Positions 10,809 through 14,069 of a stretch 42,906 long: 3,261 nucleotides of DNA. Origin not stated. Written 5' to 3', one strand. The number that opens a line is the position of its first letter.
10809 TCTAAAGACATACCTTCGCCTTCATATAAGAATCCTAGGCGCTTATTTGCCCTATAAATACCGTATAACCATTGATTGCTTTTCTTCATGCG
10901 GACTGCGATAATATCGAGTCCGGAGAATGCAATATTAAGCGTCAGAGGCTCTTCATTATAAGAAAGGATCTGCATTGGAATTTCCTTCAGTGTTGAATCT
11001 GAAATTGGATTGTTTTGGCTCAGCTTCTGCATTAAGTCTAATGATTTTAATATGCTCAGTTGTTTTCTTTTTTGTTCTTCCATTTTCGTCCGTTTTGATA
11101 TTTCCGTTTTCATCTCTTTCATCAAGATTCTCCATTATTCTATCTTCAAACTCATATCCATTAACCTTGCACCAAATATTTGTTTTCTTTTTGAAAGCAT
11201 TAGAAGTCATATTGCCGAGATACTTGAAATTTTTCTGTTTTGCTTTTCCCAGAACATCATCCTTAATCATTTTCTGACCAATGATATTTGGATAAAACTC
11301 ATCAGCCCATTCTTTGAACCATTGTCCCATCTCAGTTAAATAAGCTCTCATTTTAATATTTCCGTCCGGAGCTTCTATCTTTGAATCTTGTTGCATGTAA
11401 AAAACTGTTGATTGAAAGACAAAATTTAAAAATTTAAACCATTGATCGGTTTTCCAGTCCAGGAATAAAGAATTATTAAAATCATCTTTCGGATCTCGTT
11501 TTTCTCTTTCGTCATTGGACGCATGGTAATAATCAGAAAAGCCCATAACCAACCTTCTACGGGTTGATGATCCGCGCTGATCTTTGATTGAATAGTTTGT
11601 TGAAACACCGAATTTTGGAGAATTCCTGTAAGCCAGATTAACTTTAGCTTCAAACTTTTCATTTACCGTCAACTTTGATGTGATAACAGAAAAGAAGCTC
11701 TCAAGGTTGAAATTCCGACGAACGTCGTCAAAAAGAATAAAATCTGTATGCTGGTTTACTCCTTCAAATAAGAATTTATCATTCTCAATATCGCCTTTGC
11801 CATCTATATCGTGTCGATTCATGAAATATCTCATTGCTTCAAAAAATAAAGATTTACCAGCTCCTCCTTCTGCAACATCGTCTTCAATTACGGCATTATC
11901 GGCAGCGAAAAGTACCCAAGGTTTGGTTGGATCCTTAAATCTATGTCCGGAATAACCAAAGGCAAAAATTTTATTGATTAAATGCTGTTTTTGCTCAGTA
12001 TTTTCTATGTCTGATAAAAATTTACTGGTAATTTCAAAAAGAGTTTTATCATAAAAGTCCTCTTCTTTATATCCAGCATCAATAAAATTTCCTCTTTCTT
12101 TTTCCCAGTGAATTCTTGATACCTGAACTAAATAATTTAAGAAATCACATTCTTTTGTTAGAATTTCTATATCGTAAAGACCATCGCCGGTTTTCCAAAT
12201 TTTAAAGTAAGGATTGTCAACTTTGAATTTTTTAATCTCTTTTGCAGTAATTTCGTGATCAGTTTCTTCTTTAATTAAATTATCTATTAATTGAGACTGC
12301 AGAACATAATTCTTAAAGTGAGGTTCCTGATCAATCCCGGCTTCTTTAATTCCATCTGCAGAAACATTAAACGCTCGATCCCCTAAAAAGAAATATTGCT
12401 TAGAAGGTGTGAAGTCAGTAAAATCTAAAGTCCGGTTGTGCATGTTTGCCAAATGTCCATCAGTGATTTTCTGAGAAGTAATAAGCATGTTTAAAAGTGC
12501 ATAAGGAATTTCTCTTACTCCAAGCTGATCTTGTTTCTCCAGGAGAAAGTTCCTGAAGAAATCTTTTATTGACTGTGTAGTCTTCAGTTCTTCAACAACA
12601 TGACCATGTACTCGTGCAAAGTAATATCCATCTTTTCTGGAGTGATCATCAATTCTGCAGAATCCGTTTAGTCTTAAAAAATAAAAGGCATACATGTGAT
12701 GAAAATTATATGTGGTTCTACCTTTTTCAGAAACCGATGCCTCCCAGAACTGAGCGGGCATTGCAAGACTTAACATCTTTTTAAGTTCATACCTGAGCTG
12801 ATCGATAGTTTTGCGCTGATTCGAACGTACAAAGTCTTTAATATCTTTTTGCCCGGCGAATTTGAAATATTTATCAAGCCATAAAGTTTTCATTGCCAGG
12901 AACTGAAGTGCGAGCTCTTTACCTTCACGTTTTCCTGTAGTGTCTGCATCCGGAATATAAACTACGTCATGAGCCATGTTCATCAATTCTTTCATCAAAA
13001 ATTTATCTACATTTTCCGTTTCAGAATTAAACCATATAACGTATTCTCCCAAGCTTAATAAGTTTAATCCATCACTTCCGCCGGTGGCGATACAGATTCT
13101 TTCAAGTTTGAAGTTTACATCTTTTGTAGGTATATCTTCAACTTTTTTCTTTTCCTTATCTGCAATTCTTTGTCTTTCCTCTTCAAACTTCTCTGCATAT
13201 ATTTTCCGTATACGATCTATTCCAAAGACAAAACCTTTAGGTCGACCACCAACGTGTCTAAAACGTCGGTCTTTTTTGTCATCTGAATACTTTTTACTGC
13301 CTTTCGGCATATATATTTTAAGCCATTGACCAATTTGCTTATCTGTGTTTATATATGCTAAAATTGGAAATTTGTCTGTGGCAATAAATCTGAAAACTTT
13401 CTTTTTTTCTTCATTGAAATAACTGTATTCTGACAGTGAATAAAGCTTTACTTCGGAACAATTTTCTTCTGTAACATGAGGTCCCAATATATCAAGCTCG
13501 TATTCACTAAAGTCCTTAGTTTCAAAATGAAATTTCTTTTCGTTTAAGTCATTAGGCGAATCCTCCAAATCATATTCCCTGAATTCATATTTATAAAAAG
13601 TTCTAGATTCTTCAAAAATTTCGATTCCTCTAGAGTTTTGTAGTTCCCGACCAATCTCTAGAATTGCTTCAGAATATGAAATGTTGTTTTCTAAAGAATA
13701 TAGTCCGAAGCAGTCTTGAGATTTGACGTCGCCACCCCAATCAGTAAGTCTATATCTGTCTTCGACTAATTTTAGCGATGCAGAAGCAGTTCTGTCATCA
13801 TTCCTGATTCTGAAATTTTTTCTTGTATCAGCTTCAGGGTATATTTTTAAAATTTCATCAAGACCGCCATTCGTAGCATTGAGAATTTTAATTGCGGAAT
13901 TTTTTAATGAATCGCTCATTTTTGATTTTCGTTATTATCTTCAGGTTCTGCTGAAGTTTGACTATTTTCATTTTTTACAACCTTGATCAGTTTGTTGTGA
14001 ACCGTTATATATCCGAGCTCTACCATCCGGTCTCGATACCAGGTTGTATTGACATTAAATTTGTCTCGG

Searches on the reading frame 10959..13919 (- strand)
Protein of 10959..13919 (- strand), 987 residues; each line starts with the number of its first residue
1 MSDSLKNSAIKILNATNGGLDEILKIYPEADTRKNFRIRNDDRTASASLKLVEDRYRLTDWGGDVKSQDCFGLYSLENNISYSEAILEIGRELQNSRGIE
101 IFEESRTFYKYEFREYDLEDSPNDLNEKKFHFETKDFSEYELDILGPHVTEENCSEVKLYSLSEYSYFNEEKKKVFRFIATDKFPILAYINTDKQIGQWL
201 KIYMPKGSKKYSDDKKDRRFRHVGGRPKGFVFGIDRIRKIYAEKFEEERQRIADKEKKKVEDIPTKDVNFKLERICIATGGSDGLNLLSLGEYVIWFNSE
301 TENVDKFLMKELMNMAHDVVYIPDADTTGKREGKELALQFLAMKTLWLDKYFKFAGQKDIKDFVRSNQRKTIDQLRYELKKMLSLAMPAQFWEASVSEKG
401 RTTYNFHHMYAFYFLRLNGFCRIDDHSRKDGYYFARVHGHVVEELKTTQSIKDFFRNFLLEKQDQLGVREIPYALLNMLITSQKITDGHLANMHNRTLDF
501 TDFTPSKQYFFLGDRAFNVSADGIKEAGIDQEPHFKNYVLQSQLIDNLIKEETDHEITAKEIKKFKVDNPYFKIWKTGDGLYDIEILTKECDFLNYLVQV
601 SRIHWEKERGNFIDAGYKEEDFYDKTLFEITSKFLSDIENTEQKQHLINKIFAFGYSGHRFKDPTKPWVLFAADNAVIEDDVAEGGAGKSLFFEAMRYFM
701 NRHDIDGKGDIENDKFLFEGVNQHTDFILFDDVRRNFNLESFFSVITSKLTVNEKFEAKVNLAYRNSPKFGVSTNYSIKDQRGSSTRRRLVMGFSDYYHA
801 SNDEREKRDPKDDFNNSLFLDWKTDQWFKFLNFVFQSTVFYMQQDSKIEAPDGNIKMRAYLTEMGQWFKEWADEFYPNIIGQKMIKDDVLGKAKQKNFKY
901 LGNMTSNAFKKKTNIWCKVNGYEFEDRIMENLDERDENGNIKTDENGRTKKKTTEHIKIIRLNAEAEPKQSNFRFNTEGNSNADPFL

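Call 9: search_protein_families(library=phrogs, proteins=[window:10959-13919:-], max_evalue=0.001)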
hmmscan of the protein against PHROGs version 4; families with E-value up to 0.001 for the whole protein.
window:10959-13919:- (987 aa): 1 family
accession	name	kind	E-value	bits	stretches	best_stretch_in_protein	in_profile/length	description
phrog_28855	-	unknown function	1.1e-24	87.9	1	632-872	484-715/804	-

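Call 68: search_protein_families(library=pfam, proteins=[window:10959-13919:-], max_evalue=0.01)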
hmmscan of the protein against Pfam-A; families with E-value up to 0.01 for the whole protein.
window:10959-13919:- (987 aa): 1 family
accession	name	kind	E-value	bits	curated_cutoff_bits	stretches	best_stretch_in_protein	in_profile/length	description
PF19263.5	DUF5906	-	9.3e-05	23.5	27.6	1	684-788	5-114/114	Family of unknown function (DUF5906)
